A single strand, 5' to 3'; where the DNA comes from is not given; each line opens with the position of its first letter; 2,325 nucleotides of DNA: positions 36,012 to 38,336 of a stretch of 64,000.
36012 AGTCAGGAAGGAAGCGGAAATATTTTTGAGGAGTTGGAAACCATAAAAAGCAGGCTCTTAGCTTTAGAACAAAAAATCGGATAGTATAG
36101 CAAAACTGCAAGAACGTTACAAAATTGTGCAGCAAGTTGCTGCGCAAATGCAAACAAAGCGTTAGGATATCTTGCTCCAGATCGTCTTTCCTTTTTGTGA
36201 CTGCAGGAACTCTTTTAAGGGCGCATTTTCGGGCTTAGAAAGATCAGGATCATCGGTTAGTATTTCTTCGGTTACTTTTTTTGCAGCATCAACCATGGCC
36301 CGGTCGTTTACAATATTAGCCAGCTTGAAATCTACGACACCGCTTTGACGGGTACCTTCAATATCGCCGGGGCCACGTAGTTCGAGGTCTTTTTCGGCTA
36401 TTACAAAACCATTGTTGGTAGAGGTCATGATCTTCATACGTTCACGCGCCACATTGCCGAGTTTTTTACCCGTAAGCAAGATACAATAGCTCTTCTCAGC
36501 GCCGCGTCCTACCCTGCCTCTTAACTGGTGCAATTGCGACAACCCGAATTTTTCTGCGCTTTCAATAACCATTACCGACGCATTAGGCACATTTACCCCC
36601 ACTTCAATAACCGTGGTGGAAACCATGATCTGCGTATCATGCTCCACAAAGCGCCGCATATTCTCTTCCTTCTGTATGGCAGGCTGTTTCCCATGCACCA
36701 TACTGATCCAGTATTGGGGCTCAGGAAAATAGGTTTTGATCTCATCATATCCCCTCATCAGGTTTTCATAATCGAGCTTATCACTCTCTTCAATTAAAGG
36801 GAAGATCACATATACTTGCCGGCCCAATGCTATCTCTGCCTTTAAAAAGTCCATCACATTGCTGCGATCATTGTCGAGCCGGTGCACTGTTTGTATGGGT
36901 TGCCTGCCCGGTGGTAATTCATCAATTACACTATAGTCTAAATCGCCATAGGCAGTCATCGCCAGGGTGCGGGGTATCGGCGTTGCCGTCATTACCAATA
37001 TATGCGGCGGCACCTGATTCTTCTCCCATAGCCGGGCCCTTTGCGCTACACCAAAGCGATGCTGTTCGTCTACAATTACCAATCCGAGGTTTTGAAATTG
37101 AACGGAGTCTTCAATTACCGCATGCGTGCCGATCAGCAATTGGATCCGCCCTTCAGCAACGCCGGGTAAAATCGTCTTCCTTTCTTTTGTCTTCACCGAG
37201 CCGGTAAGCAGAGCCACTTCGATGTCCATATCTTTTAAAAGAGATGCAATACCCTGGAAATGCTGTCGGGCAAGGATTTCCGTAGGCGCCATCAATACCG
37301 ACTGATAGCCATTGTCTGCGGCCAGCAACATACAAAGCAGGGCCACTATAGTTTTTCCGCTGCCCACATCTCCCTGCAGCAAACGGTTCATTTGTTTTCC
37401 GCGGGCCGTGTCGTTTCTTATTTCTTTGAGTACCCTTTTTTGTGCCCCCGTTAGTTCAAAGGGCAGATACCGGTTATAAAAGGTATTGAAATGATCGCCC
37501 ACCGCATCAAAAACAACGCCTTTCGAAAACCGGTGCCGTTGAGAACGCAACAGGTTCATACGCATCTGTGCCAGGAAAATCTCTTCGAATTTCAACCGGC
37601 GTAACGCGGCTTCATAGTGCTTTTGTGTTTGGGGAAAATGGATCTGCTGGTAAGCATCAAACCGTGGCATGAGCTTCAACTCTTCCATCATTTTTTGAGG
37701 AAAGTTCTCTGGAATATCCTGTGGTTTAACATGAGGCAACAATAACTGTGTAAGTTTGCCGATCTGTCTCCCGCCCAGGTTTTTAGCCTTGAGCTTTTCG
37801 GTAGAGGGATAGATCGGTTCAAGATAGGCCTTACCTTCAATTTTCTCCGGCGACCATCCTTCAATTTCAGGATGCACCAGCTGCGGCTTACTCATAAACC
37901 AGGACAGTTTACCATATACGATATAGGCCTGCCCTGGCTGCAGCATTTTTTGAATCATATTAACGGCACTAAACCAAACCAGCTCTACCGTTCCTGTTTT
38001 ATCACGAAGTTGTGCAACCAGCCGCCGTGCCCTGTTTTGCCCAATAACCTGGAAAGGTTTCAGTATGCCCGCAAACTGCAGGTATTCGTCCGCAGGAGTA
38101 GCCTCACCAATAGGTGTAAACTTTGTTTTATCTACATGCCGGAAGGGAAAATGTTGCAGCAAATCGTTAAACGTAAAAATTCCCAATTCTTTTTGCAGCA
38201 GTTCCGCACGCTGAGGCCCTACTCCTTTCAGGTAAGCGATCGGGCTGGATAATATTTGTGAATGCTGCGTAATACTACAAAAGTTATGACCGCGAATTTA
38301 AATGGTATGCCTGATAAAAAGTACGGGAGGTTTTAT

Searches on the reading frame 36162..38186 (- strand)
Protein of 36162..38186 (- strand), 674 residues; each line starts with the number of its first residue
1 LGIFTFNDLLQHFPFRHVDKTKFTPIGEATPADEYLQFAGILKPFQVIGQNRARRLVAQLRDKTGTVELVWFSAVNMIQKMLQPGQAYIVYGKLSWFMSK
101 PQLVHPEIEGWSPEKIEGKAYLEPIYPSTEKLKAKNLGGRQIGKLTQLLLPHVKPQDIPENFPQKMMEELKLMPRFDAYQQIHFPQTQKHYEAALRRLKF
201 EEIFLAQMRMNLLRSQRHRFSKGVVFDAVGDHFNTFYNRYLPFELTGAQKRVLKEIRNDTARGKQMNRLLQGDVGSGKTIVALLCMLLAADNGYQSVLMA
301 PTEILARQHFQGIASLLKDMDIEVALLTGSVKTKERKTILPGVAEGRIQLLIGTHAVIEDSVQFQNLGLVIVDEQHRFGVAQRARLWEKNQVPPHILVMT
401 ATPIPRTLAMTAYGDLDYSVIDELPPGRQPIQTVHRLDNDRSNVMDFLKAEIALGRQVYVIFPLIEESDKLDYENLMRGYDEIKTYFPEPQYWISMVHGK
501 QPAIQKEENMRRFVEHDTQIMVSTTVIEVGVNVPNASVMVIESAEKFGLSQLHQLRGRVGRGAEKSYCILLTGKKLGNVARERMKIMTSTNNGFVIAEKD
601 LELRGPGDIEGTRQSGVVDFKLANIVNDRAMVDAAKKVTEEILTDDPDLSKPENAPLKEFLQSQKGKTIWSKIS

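Call 79: search_protein_families(library=pfam, proteins=[window:36162-38186:-], max_evalue=0.001)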
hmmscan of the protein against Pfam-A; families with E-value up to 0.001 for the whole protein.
window:36162-38186:- (674 aa): 8 families
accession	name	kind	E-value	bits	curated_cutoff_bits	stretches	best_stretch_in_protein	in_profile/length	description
PF00270.35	DEAD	-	1.6e-26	93.5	26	1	248-409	3-165/167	DEAD/DEAH box helicase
PF19833.4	RecG_dom3_C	-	4.6e-22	78.3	26.8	1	590-674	1-87/87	ATP-dependent DNA helicase RecG, domain 3, C-terminal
PF00271.37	Helicase_C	-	1.3e-21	77.3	23.5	1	453-561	13-108/110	Helicase conserved C-terminal domain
PF04851.21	ResIII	-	3.8e-12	46.9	22.5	1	244-403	3-162/164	Type III restriction enzyme, res subunit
PF17191.10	RecG_wedge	-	9.7e-10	38.7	23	1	1-137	19-151/162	RecG wedge domain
PF01336.31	tRNA_anti-codon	-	5.8e-08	33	27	1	53-109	15-73/75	OB-fold nucleic acid binding domain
PF13604.12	AAA_30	-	0.00032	20.9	27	0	246-388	3-110/191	AAA domain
PF22590.2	Cas3-like_C_2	-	0.00059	20.5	27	0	480-562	19-104/106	CRISPR-associated nuclease/helicase Cas3, C-terminal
